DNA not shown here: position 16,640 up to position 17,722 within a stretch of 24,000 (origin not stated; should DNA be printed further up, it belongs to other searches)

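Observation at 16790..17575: HypC fused to a 4HBT-type acyl-CoA thioesterase domain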

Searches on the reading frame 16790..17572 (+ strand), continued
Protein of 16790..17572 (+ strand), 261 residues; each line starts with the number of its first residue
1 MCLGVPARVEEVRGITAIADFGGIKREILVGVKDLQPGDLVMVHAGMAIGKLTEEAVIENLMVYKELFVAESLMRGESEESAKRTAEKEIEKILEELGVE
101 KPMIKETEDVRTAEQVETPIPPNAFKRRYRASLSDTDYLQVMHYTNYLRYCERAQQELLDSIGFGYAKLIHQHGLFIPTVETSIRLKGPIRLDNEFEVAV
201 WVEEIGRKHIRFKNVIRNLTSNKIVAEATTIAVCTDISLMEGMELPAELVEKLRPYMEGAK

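Call 18: find_encoding_contigs(protein=P0059, flank=5000, max_places=2)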
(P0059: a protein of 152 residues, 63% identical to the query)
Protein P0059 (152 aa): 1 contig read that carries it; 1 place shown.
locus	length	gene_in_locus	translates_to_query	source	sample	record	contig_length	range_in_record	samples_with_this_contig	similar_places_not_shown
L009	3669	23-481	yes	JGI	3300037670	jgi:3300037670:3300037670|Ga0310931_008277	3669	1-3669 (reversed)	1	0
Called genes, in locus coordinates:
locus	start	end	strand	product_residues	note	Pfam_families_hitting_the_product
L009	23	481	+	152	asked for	PF13279:4HBT_2, PF03061:4HBT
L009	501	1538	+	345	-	PF00586:AIRS, PF02769:AIRS_C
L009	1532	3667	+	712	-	?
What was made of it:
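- Tried and rejected: P0059 is a contig-end truncation followed by hypE and hypF (call 18).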

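Call 21: find_related_loci(query=A1, collection=genome_contigs, flank=10000)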
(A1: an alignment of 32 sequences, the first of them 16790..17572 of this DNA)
Query A1 (261 aa) in genome_contigs; peptide patterns used: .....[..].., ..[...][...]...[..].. (x = any residue, [..] = any of these).
87 stretches matched a pattern; 25 encode a relative of the query (tblastn E <= 1e-3); 24 distinct loci.
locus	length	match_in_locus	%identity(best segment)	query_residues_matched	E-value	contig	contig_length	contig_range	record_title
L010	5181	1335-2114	56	1-257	2e-102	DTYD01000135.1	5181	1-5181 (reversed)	MAG TPA_asm: Hadesarchaea archaeon isolate UWMA-0211 k99_519092, whole genome shotgun sequence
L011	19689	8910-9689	57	1-257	1e-100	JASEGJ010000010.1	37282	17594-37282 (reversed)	MAG: Candidatus Hodarchaeaceae archaeon isolate Yes49-31 NODE_10_length_37282_cov_19.960781, whole genome shotgun sequen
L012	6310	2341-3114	59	1-256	4e-100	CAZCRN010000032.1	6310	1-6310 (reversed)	MAG TPA_asm: Candidatus Hadarchaeota archaeon isolate binchicken_co375_26 genome assembly, contig: NODE_5939_length_6310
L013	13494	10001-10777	56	1-256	5e-97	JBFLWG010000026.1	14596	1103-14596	MAG: Candidatus Hadarchaeota archaeon isolate MAG026 MAG026_26, whole genome shotgun sequence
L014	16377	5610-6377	55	1-254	1e-94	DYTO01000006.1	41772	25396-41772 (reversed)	MAG TPA_asm: Candidatus Hadarchaeum sp. isolate DR5_53_9 Afr_mines_DR5_92_length_41772_cov_3_562528, whole genome shotgu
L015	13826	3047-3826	56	1-257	3e-94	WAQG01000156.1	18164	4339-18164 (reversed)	MAG: Candidatus Geoarchaeota archaeon isolate S146_104_esom k151_549878, whole genome shotgun sequence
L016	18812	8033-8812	53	1-257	3e-86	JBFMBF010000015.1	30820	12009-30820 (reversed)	MAG: Candidatus Hadarchaeota archaeon isolate MAG157 MAG157_15, whole genome shotgun sequence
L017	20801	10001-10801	49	1-257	5e-86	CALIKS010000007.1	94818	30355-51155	MAG: uncultured archaeon isolate S1_Bin_MAXBIN__124_sub_1 genome assembly, contig: c_000002014974, whole genome shotgun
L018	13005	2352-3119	54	1-257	1e-85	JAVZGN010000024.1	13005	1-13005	MAG: Candidatus Hadarchaeales archaeon isolate DRTY-6_201808_bins_36 DRTY-6_201808_bins_36_scaffold_24, whole genome sho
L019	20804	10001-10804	49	1-261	2e-82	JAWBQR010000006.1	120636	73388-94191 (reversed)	MAG: Nitrososphaerota archaeon isolate JZ-1_201705_bins_35 JZ-1_201705_bins_35_scaffold_6, whole genome shotgun sequence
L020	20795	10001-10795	50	1-257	2e-81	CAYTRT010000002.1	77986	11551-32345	MAG TPA_asm: uncultured Nitrososphaeria archaeon isolate SRP104967_co1_41 genome assembly, contig: NODE_72_length_77986_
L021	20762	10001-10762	44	2-249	1e-70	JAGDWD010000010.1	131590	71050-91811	MAG: Desulfurococcales archaeon isolate KUA_Bin18 NODE_28_length_131590_cov_16.150416, whole genome shotgun sequence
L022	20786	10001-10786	45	1-257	3e-70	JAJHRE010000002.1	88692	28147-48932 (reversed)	MAG: Desulfurococcaceae archaeon isolate Bin S28 scaffold_34_c1, whole genome shotgun sequence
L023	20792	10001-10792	44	1-257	3e-70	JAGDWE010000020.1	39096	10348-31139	MAG: Desulfurococcales archaeon isolate KUA_Bin17 NODE_170_length_39096_cov_12.427269, whole genome shotgun sequence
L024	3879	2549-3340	42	1-259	7e-68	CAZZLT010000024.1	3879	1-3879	MAG TPA_asm: uncultured Desulfurococcaceae archaeon isolate binchicken_co25_114 genome assembly, contig: k141_127553, wh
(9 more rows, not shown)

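Call 34: search_protein_families(library=ncbifam, proteins=[window:16790-17572:+, L002:9577-9864:-, L007:10999-11286:+], max_evalue=0.001)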
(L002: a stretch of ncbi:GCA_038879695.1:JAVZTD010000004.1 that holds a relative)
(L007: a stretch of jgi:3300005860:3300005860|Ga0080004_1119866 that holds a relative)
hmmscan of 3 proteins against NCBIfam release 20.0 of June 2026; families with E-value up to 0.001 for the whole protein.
window:16790-17572:+ (261 aa): 7 families
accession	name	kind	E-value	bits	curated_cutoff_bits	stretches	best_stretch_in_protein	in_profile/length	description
TIGR00051.1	TIGR00051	subfamily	1.2e-17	64.3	68.7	1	129-240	2-111/117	YbgC/FadM family acyl-CoA thioesterase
TIGR02799.1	thio_ybgC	equivalog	1e-16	61.4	141.35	1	128-251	4-125/126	tol-pal system-associated acyl-CoA thioesterase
TIGR00074.1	hypC_hupF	subfamily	6.9e-14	51.5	48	1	1-72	1-73/80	HypC/HybG/HupF family hydrogenase formation chaperone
NF008065.0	PRK10800.1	equivalog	1.3e-10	41.5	185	1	125-251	6-130/134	tol-pal system-associated acyl-CoA thioesterase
NF047424.1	MenI_Staph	exception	8.6e-09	35.4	225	1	133-236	12-113/148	1,4-dihydroxy-2-naphthoyl-CoA hydrolase MenI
NF005716.0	PRK07531.1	equivalog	2.4e-06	26.5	592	1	129-258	350-476/495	carnitine 3-dehydrogenase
NF007712.0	PRK10409.1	equivalog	3.6e-06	27.2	136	1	1-71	1-78/90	HypC/HybG/HupF family hydrogenase formation chaperone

L002:9577-9864:- (96 aa): 0 families

L007:10999-11286:+ (96 aa): 0 families

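Call 35: search_protein_families(library=pfam, proteins=[L002:9577-9864:-, L007:10999-11286:+, L006:9536-9844:-, L002:4481-5617:-, L002:5620-6222:-], max_evalue=0.1)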
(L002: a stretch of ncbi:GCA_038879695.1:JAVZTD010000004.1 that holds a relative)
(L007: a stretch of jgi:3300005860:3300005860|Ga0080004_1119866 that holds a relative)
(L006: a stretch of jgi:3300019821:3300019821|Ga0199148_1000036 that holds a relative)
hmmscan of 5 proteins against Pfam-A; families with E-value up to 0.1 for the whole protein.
L002:9577-9864:- (96 aa): 1 family
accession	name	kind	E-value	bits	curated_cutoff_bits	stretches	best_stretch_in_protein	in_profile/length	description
PF16674.11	UCH_N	-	0.02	15.2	25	0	60-95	27-64/105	N-terminal of ubiquitin carboxyl-terminal hydrolase 37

L007:10999-11286:+ (96 aa): 0 families

L006:9536-9844:- (103 aa): 0 families

L002:4481-5617:- (379 aa): 0 families

L002:5620-6222:- (201 aa): 3 families
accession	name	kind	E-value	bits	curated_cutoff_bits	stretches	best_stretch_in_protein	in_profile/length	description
PF00085.26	Thioredoxin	-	0.00016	22.1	23.5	1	29-123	18-101/103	Thioredoxin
PF04535.17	CASP_dom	-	0.026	14.7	26.2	1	11-54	95-138/151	Casparian strip membrane protein domain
PF25581.1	AsqO_C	-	0.033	14.7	27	1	96-164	34-99/131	AsqO-like, C-terminal domain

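Call 36: search_protein_representatives(alignment_id=A1)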
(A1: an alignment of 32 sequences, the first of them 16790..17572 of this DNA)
Query: 32 sequences, 267 profile positions. Proteins with E-value up to 0.001 (for the whole library): 5192; up to 1e-10: 216; up to 1e-30: 6. The best 150 are listed.
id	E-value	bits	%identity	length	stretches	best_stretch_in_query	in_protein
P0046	1.8e-125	433.9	-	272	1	1-264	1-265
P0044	6.9e-106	369.7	-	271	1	5-263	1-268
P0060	5.2e-102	357.0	-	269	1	1-263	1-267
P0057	2.2e-82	292.7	-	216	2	122-260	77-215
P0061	2.8e-41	157.9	-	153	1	125-262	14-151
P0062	1.3e-32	129.4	-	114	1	1-108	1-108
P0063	2.7e-30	121.8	-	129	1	1-115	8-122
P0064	1.1e-28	116.6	-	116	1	1-110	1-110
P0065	6.2e-28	114.1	-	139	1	127-261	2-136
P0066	1.3e-26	109.7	-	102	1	1-94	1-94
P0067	4.9e-25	104.6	-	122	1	1-110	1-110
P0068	9.7e-25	103.6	-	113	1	1-106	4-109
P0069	1.1e-24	103.5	-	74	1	196-264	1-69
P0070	5.5e-23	97.9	-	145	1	127-261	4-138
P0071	6.5e-23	97.7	-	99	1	1-99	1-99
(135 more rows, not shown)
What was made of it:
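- The fusion is rare: four representatives at 50% clustering among 1.84 billion proteins, and 24 GTDB species, all uncultured archaea (calls 21, 36).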

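Call 38: find_homologous_proteins(query=P0061, max_evalue=0.00001)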
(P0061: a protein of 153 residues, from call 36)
Query P0061 (153 aa): 1 proteins with E <= 0.00001 among 43 candidates.
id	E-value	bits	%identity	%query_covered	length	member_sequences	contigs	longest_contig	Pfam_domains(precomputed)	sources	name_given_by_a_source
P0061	4.6e-91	321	100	100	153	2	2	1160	PF03061.29,PF13279.13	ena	-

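Call 39: find_encoding_contigs(protein=P0061, flank=5000, max_places=3)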
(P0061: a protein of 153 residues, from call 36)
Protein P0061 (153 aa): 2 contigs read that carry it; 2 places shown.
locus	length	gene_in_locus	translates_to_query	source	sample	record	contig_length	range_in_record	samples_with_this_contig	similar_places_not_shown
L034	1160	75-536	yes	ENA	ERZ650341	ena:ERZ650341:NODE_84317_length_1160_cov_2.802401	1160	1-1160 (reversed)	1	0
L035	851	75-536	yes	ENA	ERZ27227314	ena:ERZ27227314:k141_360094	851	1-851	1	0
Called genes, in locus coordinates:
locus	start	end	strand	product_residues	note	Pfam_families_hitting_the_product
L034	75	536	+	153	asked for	PF13279:4HBT_2, PF03061:4HBT (weak)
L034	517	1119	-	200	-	PF03070:TENA_THI-4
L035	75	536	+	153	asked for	PF13279:4HBT_2, PF03061:4HBT (weak)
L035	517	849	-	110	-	?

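Call 48: search_protein_families(library=pfam, proteins=[L022:4626-5093:-, L022:5093-6196:-, L022:6232-8130:-, L022:8173-8724:-, L022:10951-11904:-, L022:11852-13129:-, L022:13117-13848:-, L022:13848-14441:-, L022:14446-15159:-, L022:15215-16171:+], max_evalue=0.0001)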
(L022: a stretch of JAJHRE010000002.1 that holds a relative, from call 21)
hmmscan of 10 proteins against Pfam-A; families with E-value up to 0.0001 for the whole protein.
L022:4626-5093:- (156 aa): 1 family
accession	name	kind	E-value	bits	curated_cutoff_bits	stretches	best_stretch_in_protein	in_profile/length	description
PF00885.24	DMRL_synthase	-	9.1e-18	64.9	26.7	1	2-129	2-135/139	6,7-dimethyl-8-ribityllumazine synthase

L022:5093-6196:- (368 aa): 1 family
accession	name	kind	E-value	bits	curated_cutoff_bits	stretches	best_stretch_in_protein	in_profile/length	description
PF02073.20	Peptidase_M29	-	1.3e-83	281.6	27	1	5-363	5-406/406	Thermophilic metalloprotease (M29)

L022:6232-8130:- (633 aa): 1 family
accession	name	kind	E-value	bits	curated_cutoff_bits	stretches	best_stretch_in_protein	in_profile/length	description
PF06808.19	DctM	-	7.1e-90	302.2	23.8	1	113-550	2-410/413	Tripartite ATP-independent periplasmic transporter, DctM component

L022:8173-8724:- (184 aa): 1 family
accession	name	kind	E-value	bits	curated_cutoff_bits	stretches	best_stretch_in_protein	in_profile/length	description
PF00857.26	Isochorismatase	-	1.5e-48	165.6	27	1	5-174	2-174/175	Isochorismatase domain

L022:10951-11904:- (318 aa): 3 families
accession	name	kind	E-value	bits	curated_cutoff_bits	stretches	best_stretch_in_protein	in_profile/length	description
PF01180.27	DHO_dh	-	4.4e-58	197.2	27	1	18-300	2-291/291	Dihydroorotate dehydrogenase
PF01207.24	Dus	-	1.6e-09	37.8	20.4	1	110-287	55-223/311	Dihydrouridine synthase (Dus)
PF00977.27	His_biosynth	-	1e-05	25.5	23.6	0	234-307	58-132/228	Histidine biosynthesis protein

L022:11852-13129:- (426 aa): 2 families
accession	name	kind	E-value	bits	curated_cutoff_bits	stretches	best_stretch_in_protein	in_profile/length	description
PF01979.26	Amidohydro_1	-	8e-15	55.3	25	2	58-117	2-73/345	Amidohydrolase family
PF07969.17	Amidohydro_3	-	2.5e-07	31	29.7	0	337-409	412-472/472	Amidohydrolase family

L022:13117-13848:- (244 aa): 1 family
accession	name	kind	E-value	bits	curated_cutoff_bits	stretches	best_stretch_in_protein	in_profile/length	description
PF10418.14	DHODB_Fe-S_bind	-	8.5e-07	29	23.9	1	207-232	1-33/41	Iron-sulfur cluster binding domain of dihydroorotate dehydrogenase B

L022:13848-14441:- (198 aa): 1 family
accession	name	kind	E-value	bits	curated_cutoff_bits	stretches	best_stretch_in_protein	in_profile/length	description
PF00156.33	Pribosyltran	-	5.6e-16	58.7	26.3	1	42-156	10-134/158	Phosphoribosyl transferase domain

L022:14446-15159:- (238 aa): 1 family
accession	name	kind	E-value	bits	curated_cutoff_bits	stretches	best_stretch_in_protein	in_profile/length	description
PF00215.30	OMPdecase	-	1.5e-24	87.6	27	1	15-223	2-220/221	Orotidine 5'-phosphate decarboxylase / HUMPS family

L022:15215-16171:+ (319 aa): 2 families
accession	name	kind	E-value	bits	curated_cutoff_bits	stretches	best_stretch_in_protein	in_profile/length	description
PF02729.26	OTCace_N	-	4.6e-47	160.2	29.9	1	15-152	1-147/148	Aspartate/ornithine carbamoyltransferase, carbamoyl-P binding domain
PF00185.30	OTCace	-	2.1e-24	86.8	29.4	1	163-309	5-156/157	Aspartate/ornithine carbamoyltransferase, Asp/Orn binding domain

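Call 49: search_protein_families(library=pfam, proteins=[L015:676-1386:-, L015:3822-4319:+, L015:4558-4959:-, L015:4959-6719:-, L015:6667-7686:-, L015:8284-10005:-, L015:10097-11332:+, L015:11536-12507:+, L015:12597-13817:-], max_evalue=0.0001)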
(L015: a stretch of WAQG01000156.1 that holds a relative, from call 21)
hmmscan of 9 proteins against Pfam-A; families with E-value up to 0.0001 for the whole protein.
L015:676-1386:- (237 aa): 0 families

L015:3822-4319:+ (166 aa): 1 family
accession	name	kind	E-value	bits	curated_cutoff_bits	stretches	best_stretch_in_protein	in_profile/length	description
PF01750.23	HycI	-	5.9e-20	71.9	23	1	36-158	3-129/130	Hydrogenase maturation protease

L015:4558-4959:- (134 aa): 0 families

L015:4959-6719:- (587 aa): 1 family
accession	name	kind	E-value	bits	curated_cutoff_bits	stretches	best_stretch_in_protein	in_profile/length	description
PF00374.24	NiFeSe_Hases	-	6.1e-80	270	25.8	2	182-572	153-507/508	Nickel-dependent hydrogenase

L015:6667-7686:- (340 aa): 2 families
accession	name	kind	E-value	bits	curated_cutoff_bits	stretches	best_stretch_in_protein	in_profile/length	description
PF14720.11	NiFe_hyd_SSU_C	-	1.2e-23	83.7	27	1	227-300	1-75/80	NiFe/NiFeSe hydrogenase small subunit C-terminal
PF01058.29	Oxidored_q6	-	7e-21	74.7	27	1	37-201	1-125/128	NADH ubiquinone oxidoreductase, 20 Kd subunit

L015:8284-10005:- (574 aa): 0 families

L015:10097-11332:+ (412 aa): 2 families
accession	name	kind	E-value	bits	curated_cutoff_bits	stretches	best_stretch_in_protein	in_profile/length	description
PF01979.26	Amidohydro_1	-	4e-16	59.6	25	1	301-398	227-340/345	Amidohydrolase family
PF07969.17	Amidohydro_3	-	8.6e-13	49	29.7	1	344-391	406-453/472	Amidohydrolase family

L015:11536-12507:+ (324 aa): 0 families

L015:12597-13817:- (407 aa): 2 families
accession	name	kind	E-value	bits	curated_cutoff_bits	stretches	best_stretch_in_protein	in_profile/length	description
PF00501.34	AMP-binding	-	2.8e-51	174.9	29.9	1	14-258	138-384/384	AMP-binding enzyme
PF13193.12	AMP-binding_C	-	1.2e-19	71.4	24.5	1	308-390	1-76/76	AMP-binding enzyme C-terminal domain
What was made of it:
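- L015 carries hypD, the fusion and hycI beside a group-1-like hydrogenase (call 49).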

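Call 50: predict_structure(alignment_id=A1)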
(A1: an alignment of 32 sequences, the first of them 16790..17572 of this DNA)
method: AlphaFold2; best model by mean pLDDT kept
length: 261 residues; sequences in the alignment: 32
mean_pLDDT: 83.0   pTM: 0.53
mean pLDDT of the five models: 83.0, 81.2, 80.0, 80.0, 78.7
residues with pLDDT >= 90: 98; 70-90: 130; 50-70: 18; < 50: 15
segments of 3 or more residues with pLDDT < 50: 105-115
pLDDT, mean of each block of 10 residues (from residue 1): 76 92 89 90 88 84 79 83 85 83 45 56 93 64 70 93 90 88 84 88 94 93 91 85 90 89 46
secondary structure, 60 per line:
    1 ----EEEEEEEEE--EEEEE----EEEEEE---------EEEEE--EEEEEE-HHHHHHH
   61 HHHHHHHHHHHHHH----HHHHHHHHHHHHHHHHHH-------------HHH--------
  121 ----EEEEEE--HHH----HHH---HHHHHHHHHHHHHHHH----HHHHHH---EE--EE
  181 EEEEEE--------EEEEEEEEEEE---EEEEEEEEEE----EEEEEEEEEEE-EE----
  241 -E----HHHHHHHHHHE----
elements in order: E5-13 E16-20 E25-30 E40-44 E47-52 H54-74 H79-96 E125-130 H146-161 H166-171 E179-186 E195-205 E209-218 E223-233 H247-256
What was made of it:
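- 16790..17005 (+): HypC domain (residues 1-72). It is a beta-barrel plus C-terminal helix, with Cys2 at 16793-16795 and His44 at 16919-16921. The AF2 model shows strands 5-52 and helix 54-74 (call 50).
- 17006..17086 (+): Conserved second helix (residues ~73-99). With the HypC C-terminal helix it forms a helical hairpin that 75-aa HypC lacks. AF2 helix 79-96 (call 50).
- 17087..17149 (+): Variable acidic linker (residues ~100-120). Residues 105-115 have pLDDT below 50 (call 50).
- On HypC/HybG/HupF family (PF01455, TIGR00074): The AF2 model has strands 5-52 and helix 54-74 with pLDDT ~76-92 (call 50).
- On 4HBT/YbgC-class hotdog thioesterases (PF13279, PF03061): Domain pLDDT is mostly 84-94 (call 50).
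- AF2 gives no confident inter-domain packing (pTM 0.53, call 50).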

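Call 52: fold_search(model_id=the predicted structure, library=pdb)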
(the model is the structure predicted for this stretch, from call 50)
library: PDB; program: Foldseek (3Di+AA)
matches with E <= 10: 1367; with E <= 0.001: 429
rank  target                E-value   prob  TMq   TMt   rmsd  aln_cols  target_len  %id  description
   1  5v10_B                1.4e-11  1.00  0.46  0.90   2.1       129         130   27  Crystal structure of the putative tol-pal system-associated acyl-CoA thioesterase from Pseudomonas aeruginosa PAO1 (released 2017-03-22)
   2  5v10_A                1.4e-11  1.00  0.47  0.85   2.6       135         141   26  Crystal structure of the putative tol-pal system-associated acyl-CoA thioesterase from Pseudomonas aeruginosa PAO1 (released 2017-03-22)
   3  4k00_B                2.7e-11  1.00  0.45  0.83   2.3       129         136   21  Crystal structure of Slr0204, a 1,4-dihydroxy-2-naphthoyl-CoA thioesterase from Synechocystis (released 2013-04-17)
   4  2egi_C                2.9e-11  1.00  0.44  0.89   2.0       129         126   30  Crystal Structure of a Hypothetical Protein(AQ1494) from Aquifex aeolicus (released 2007-09-04)
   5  2egi_E                4.4e-11  1.00  0.44  0.89   2.1       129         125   30  Crystal Structure of a Hypothetical Protein(AQ1494) from Aquifex aeolicus (released 2007-09-04)
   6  2egi_D                5.9e-11  1.00  0.44  0.89   2.1       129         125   30  Crystal Structure of a Hypothetical Protein(AQ1494) from Aquifex aeolicus (released 2007-09-04)
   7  4k00_A                1.1e-10  1.00  0.46  0.84   2.3       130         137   21  Crystal structure of Slr0204, a 1,4-dihydroxy-2-naphthoyl-CoA thioesterase from Synechocystis (released 2013-04-17)
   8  1s5u_C                1.1e-10  1.00  0.46  0.90   1.9       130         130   25  Crystal Structure of Hypothetical Protein EC709 from Escherichia coli (released 2004-05-11)
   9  1s5u_A                1.3e-10  1.00  0.46  0.90   1.9       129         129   25  Crystal Structure of Hypothetical Protein EC709 from Escherichia coli (released 2004-05-11)
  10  3ck1_A                1.3e-10  1.00  0.48  0.86   2.0       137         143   14  CRYSTAL STRUCTURE OF a putative thioesterase (REUT_A2179) FROM RALSTONIA EUTROPHA JMP134 AT 1.74 A RESOLUTION (released 2008-03-25)
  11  5kl9_A                1.4e-10  1.00  0.46  0.88   1.8       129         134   25  Crystal structure of a putative acyl-CoA thioesterase EC709/ECK0725 from Escherichia coli in complex with CoA (released 2016-07-06)
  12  1s5u_G                1.4e-10  1.00  0.46  0.89   2.0       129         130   25  Crystal Structure of Hypothetical Protein EC709 from Escherichia coli (released 2004-05-11)
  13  1s5u_B                1.4e-10  1.00  0.45  0.90   2.0       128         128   25  Crystal Structure of Hypothetical Protein EC709 from Escherichia coli (released 2004-05-11)
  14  2egi_A                1.5e-10  1.00  0.43  0.87   2.4       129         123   30  Crystal Structure of a Hypothetical Protein(AQ1494) from Aquifex aeolicus (released 2007-09-04)
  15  5t06_B                1.7e-10  1.00  0.46  0.91   1.9       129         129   24  Crystal structure of a putative acyl-CoA thioesterase EC709/ECK0725 from Escherichia coli in complex with Hexanoyl-CoA (released 2016-09-07)
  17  5t06_C                2.7e-10  1.00  0.45  0.90   2.0       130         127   23  Crystal structure of a putative acyl-CoA thioesterase EC709/ECK0725 from Escherichia coli in complex with Hexanoyl-CoA (released 2016-09-07)
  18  5t06_A                3.6e-10  1.00  0.47  0.91   1.8       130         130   24  Crystal structure of a putative acyl-CoA thioesterase EC709/ECK0725 from Escherichia coli in complex with Hexanoyl-CoA (released 2016-09-07)
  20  1s5u_E                3.8e-10  1.00  0.47  0.87   2.5       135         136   24  Crystal Structure of Hypothetical Protein EC709 from Escherichia coli (released 2004-05-11)
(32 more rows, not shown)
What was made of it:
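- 17150..17572 (+): YbgC/4HBT-class hotdog thioesterase domain (residues 121-261). The catalytic Asp137 codon is at 17198-17200. Foldseek gives TM 0.90 and rmsd ~2 A to YbgC structures (call 52).
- On 4HBT/YbgC-class hotdog thioesterases (PF13279, PF03061): Foldseek matches YbgC 1s5u, 5t06 and 5v10 at TM 0.90, rmsd 1.8-2.1 A and E ~1e-11 (call 52).
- Closest known: YbgC/FadM/4HBT-class. Same: Same fold, with TM 0.9 and rmsd ~2 A (call 52).
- Precedent: 4HBT-class hotdogs that act on protein-tethered thioesters (SgcE10, CalE7, EspE7) are among the structural matches (call 52).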
